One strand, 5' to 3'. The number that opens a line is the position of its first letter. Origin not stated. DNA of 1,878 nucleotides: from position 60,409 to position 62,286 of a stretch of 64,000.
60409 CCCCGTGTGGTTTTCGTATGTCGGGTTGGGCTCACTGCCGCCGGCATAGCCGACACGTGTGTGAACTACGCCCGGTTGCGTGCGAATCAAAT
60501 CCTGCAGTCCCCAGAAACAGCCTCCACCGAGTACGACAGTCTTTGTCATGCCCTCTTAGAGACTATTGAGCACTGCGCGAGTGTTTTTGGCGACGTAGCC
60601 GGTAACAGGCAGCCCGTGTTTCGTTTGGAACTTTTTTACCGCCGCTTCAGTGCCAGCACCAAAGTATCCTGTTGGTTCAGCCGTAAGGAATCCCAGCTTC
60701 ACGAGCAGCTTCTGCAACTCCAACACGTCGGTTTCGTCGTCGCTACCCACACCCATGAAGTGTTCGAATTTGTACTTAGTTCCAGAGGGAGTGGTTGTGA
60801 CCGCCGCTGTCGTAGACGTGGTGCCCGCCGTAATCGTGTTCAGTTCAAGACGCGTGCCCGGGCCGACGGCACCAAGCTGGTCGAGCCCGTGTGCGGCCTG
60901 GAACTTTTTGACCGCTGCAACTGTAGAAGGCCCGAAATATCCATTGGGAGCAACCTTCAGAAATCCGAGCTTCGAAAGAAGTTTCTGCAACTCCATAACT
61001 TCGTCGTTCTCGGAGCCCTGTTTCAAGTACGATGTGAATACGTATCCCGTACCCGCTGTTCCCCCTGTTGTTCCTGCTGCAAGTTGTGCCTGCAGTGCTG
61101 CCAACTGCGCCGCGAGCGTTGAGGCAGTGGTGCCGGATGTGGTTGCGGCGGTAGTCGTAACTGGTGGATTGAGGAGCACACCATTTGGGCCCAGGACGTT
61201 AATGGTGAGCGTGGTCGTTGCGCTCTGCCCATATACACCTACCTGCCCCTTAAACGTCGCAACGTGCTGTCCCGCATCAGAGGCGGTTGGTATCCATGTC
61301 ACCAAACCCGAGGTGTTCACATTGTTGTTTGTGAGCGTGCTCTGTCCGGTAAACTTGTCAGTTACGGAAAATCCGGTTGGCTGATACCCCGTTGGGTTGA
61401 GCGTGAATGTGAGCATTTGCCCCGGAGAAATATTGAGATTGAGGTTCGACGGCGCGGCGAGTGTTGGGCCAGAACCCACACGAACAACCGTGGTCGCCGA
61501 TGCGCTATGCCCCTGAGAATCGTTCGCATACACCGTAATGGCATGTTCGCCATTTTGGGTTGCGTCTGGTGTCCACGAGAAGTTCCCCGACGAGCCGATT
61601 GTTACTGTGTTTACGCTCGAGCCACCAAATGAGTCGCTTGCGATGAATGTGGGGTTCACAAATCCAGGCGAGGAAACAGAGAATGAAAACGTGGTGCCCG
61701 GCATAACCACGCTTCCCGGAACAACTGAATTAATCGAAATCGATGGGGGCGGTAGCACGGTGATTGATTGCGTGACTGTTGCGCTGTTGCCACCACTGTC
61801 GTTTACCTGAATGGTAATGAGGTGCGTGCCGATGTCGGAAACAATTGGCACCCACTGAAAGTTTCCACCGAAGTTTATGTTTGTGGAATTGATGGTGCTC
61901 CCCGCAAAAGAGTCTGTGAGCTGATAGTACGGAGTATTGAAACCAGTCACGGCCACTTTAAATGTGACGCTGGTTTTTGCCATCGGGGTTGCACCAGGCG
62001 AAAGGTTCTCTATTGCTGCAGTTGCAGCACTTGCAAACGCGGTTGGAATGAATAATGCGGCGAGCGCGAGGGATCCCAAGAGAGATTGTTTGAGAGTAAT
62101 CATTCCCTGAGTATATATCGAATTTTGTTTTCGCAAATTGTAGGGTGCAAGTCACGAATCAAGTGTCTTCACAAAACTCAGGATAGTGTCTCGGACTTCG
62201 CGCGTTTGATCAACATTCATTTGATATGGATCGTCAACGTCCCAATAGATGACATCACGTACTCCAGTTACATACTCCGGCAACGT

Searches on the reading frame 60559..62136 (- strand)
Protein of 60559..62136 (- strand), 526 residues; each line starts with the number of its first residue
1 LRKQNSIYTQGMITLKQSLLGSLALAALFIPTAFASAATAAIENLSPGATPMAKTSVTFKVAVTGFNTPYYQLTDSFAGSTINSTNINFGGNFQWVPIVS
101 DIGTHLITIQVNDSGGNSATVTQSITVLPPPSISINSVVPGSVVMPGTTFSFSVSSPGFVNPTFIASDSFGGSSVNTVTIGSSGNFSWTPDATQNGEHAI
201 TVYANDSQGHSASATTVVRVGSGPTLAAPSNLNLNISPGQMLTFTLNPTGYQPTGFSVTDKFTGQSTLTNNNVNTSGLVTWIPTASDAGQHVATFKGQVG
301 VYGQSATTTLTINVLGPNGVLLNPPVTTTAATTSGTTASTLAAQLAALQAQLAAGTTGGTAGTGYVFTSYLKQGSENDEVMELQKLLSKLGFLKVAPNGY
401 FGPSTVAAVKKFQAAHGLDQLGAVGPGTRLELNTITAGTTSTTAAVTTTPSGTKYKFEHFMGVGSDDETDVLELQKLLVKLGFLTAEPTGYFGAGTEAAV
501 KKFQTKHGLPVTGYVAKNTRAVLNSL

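Call 70: search_protein_families(library=pfam, proteins=[window:60559-62136:-], max_evalue=0.0001)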
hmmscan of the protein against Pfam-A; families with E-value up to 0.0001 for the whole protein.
window:60559-62136:- (526 aa): 3 families
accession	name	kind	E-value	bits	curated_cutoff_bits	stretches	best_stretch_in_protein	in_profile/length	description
PF01471.23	PG_binding_1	-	3.1e-34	117.4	23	2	469-523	3-57/57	Putative peptidoglycan binding domain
PF19077.6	Big_13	-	5.9e-06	27.1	27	0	172-217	50-97/102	Bacterial Ig-like domain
PF08823.16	PG_binding_2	-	1.1e-05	26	21.1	0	376-414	14-52/74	Putative peptidoglycan binding domain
